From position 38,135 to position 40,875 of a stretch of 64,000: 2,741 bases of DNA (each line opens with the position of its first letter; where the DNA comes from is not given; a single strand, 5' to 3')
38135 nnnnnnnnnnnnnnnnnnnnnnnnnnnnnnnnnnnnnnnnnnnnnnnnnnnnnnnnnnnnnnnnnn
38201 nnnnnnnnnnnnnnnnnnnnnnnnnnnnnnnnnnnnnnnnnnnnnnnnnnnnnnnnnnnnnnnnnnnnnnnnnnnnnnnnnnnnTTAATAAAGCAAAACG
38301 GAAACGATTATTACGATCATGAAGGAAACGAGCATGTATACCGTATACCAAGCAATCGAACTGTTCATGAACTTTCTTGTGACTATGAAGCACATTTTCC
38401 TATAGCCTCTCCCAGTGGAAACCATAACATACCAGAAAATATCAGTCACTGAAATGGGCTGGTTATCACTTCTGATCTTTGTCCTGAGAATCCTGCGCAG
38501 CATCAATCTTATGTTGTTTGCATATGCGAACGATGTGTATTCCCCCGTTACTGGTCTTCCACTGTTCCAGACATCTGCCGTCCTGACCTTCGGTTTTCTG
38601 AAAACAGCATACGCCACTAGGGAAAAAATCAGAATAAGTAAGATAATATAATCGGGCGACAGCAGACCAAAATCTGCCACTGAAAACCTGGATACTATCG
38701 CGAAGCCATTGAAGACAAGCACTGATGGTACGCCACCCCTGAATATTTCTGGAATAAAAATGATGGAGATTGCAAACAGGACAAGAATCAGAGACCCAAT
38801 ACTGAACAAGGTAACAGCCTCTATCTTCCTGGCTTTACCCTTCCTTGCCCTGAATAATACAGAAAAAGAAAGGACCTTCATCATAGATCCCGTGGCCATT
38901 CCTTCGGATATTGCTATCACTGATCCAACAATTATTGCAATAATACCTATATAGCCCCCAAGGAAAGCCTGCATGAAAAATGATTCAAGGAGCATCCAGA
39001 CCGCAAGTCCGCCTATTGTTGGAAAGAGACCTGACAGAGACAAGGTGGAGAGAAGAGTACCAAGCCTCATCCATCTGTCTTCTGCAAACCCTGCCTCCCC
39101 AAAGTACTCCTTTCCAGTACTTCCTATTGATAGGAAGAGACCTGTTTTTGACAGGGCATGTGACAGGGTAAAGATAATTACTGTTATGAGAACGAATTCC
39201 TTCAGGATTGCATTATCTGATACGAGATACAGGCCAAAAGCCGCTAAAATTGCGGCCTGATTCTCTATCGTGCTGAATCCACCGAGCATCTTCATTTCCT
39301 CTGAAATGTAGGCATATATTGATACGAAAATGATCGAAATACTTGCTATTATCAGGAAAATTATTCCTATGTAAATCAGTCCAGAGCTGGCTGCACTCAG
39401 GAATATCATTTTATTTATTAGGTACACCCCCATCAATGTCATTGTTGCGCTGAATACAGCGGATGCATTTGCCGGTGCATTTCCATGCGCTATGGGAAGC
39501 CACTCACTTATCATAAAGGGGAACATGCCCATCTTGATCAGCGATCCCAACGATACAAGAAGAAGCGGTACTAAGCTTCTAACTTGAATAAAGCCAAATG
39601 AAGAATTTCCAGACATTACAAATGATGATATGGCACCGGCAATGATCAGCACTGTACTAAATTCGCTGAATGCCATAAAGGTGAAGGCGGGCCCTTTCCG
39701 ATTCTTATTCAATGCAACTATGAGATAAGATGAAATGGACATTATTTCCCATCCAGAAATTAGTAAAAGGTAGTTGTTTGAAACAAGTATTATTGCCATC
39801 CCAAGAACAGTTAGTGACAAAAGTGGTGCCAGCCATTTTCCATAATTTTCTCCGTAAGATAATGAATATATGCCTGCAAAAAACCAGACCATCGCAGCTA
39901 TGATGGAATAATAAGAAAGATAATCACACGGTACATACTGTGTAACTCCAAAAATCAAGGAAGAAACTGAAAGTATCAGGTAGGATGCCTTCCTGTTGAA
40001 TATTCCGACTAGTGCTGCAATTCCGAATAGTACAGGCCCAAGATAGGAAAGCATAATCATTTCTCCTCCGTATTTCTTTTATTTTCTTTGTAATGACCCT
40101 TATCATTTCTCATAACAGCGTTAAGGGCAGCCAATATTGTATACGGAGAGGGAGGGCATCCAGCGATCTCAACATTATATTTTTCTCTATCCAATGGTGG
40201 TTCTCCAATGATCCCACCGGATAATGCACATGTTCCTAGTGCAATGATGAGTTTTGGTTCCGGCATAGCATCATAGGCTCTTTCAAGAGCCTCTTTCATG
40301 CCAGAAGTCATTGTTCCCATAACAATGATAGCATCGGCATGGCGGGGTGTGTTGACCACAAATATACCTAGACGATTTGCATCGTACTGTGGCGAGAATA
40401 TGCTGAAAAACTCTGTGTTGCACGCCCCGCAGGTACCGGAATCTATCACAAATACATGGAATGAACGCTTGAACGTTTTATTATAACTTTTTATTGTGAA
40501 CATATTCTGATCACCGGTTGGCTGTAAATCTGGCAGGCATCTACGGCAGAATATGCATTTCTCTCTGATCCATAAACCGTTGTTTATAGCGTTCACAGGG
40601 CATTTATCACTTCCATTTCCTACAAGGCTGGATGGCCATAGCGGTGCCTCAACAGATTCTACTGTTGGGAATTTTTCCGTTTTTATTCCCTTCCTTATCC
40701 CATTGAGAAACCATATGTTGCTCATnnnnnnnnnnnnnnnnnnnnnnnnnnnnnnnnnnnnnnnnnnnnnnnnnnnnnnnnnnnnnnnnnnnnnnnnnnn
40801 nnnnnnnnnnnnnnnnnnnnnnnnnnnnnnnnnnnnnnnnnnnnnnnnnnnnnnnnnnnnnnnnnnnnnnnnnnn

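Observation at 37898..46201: A 7.8-kb GC-richer island bracketed by 255-bp direct repeats, each containing a whole initiator tRNA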

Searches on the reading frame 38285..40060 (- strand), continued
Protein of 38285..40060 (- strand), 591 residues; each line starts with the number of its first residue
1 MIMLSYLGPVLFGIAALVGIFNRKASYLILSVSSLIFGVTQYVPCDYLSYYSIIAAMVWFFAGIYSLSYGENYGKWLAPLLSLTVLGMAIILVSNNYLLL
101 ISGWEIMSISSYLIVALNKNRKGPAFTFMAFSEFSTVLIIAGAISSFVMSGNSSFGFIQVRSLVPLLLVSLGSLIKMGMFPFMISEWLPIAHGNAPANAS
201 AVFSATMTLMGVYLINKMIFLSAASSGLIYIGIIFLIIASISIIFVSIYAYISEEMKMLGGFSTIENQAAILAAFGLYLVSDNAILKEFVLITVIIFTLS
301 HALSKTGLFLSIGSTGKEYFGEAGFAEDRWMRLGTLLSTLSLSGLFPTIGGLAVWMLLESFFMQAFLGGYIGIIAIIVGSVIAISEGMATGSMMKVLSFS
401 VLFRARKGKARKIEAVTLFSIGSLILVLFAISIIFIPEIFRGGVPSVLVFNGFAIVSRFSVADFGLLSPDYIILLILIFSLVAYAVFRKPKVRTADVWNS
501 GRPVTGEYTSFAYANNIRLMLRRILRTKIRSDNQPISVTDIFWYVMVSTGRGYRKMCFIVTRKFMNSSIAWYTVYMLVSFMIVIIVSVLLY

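Call 52: find_encoding_contigs(protein=P0251, flank=10000, max_places=3)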
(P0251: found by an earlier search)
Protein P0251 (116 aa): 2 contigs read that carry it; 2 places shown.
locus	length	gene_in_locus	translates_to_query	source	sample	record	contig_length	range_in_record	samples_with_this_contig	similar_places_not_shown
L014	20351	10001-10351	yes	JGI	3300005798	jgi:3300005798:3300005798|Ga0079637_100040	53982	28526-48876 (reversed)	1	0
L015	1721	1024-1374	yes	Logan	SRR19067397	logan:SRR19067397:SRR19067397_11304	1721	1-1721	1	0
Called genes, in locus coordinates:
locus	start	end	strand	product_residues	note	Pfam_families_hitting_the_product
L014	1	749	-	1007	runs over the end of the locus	PF26549:Tricorn_N, PF26550:Tricorn_2nd, PF14684:Tricorn_C1, PF14685:PDZ_Tricorn, PF03572:Peptidase_S41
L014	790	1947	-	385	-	PF00285:Citrate_synt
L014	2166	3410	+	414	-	PF00083:Sugar_tr, PF07690:MFS_1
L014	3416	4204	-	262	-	PF02900:LigB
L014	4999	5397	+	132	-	-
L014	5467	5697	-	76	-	-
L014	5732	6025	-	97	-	-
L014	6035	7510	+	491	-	PF02142:MGS, PF01808:AICARFT_IMPCHas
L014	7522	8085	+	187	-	PF00596:Aldolase_II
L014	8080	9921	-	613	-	PF04879:Molybdop_Fe4S4, PF00384:Molybdopterin, PF01568:Molydop_binding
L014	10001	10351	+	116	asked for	-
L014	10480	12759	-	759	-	PF03477:ATP-cone, PF00317:Ribonuc_red_lgN, PF02867:Ribonuc_red_lgC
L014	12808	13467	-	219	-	PF13728:TraF (faint), PF14595:Thioredoxin_9 (faint), PF00085:Thioredoxin (faint), PF13098:Thioredoxin_2 (faint), PF23357:DUF7088 (faint), PF00462:Glutaredoxin (weak), PF13192:Thioredoxin_3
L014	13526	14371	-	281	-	PF01040:UbiA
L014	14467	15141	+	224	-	PF17746:SfsA_N, PF03749:SfsA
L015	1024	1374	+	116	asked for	-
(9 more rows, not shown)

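Call 71: search_protein_families(library=ncbifam, proteins=[window:38285-40060:-], max_evalue=0.001)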
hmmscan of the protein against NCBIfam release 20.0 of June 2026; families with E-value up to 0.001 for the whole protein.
window:38285-40060:- (591 aa): 16 families
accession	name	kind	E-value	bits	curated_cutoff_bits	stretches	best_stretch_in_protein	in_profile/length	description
NF005046.0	PRK06459.1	equivalog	1.1e-218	727.6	460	1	1-589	1-586/587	hydrogenase 4 subunit B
NF005086.0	PRK06521.1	equivalog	1.9e-37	129.1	667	1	7-586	42-666/669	hydrogenase 4 subunit B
NF006418.0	PRK08667.1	equivalog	3e-33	115.3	794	1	10-532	42-571/644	hydrogenase membrane subunit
NF006419.0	PRK08668.1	equivalog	2.3e-24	86.1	617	1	38-585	61-610/613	NADH dehydrogenase subunit M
NF004445.0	PRK05777.2-3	equivalog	4.2e-17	62.3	408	1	32-382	64-418/475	NADH-quinone oxidoreductase subunit NuoN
NF009286.0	PRK12646.1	equivalog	5.1e-17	61.6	1063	1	52-586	88-643/800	DUF4040 family protein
NF009305.0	PRK12662.1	equivalog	1.5e-16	60.3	700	1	81-429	116-468/492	putative monovalent cation/H+ antiporter subunit D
NF006240.0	PRK08376.1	subfamily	3.3e-10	39.5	662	1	51-439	95-494/521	putative monovalent cation/H+ antiporter subunit D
NF006427.0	PRK08676.1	equivalog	3.9e-10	39.2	511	1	165-320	209-354/486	hydrogenase membrane subunit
NF005042.0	PRK06458.1-2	equivalog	7.9e-10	38.4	437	1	47-401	59-410/439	hydrogenase 4 subunit F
NF006241.0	PRK08377.1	equivalog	1.2e-06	27.9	645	1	50-438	82-464/494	NADH dehydrogenase subunit N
TIGR01770.1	NDH_I_N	subfamily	2.6e-05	23.4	332.6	1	52-384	80-421/472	NADH-quinone oxidoreductase subunit NuoN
TIGR00944.1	2a6301s04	subfamily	0.00019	20.8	692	1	156-384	203-419/463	multicomponent K+/H+ antiporter, MrpD/PhaD subunit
TIGR01974.1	NDH_I_L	subfamily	0.00026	20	407.5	0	48-585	83-627/630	NADH-quinone oxidoreductase subunit L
NF005041.0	PRK06458.1-1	equivalog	0.00041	19.5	951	1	80-314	118-360/526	hydrogenase 4 subunit F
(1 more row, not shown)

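Call 77: find_encoding_contigs(protein=P0252, flank=10000, max_places=4)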
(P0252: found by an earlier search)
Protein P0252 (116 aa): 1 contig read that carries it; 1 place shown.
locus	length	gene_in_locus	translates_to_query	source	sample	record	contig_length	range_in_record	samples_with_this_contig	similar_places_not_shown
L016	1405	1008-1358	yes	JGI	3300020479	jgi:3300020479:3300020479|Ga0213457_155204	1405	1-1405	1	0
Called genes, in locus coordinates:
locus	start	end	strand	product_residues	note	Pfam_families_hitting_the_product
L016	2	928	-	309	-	?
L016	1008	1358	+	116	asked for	-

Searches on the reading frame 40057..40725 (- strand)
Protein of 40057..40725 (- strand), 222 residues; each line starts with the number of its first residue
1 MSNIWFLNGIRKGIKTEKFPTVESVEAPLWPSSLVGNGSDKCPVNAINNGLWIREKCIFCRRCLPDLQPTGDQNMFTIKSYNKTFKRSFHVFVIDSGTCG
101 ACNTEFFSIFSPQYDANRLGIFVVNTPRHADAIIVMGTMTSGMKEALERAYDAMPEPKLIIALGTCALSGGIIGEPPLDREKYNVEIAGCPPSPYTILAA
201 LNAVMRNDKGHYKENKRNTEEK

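Call 8: search_protein_families(library=pfam, proteins=[window:40057-40725:-], max_evalue=0.01)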
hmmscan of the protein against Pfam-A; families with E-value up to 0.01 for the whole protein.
window:40057-40725:- (222 aa): 3 families
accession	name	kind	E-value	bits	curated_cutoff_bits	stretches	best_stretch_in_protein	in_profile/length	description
PF01058.29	Oxidored_q6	-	9.9e-24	83.9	27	1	99-203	1-127/128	NADH ubiquinone oxidoreductase, 20 Kd subunit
PF25160.1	LdpA_Fe-S-bd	-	0.0011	19.2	27.6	1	41-65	12-36/49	LdpA Fe-S cluster-binding domain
PF00037.32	Fer4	-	0.0039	17.4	21.1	0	52-63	3-14/24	4Fe-4S binding domain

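Call 71: search_protein_families(library=ncbifam, proteins=[window:40057-40725:-], max_evalue=0.001)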
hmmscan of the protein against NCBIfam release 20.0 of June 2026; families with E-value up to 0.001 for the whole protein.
window:40057-40725:- (222 aa): 11 families
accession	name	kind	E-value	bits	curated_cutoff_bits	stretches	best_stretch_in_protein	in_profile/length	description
NF005012.1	PRK06411.1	subfamily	1.7e-25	89.5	116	1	84-206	29-156/166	NADH-quinone oxidoreductase subunit NuoB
TIGR01957.1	nuoB_fam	subfamily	5.9e-23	81.4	142.7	1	85-203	13-137/145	NADH-quinone oxidoreductase subunit B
NF011390.0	PRK14815.1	equivalog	1.7e-19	69.8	281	1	100-204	43-153/183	NADH dehydrogenase subunit B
NF011391.0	PRK14816.1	equivalog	2.7e-19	69.5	283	1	86-204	49-173/196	NADH-quinone oxidoreductase subunit B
NF011395.0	PRK14820.1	equivalog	2.7e-18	66.4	263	1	99-207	42-156/180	NADH-quinone oxidoreductase subunit B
NF011389.0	PRK14814.1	equivalog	1e-17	64.5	285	1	87-217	31-166/186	NADH dehydrogenase subunit B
NF011394.0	PRK14819.1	equivalog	4.9e-17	62.3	312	1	89-205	31-153/264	NADH-quinone oxidoreductase subunit B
NF011392.0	PRK14817.1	equivalog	4.2e-16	59.1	271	1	81-202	28-154/182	NADH-quinone oxidoreductase subunit B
NF011393.0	PRK14818.1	equivalog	4.9e-16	58.8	255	1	87-204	29-151/173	NADH dehydrogenase subunit B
NF011388.0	PRK14813.1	equivalog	1.2e-15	57.9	294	1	101-203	39-148/189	NADH dehydrogenase subunit B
NF009808.0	PRK13292.1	equivalog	5.3e-15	54.3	1156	1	100-203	35-144/791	NADH-quinone oxidoreductase subunit B/C/D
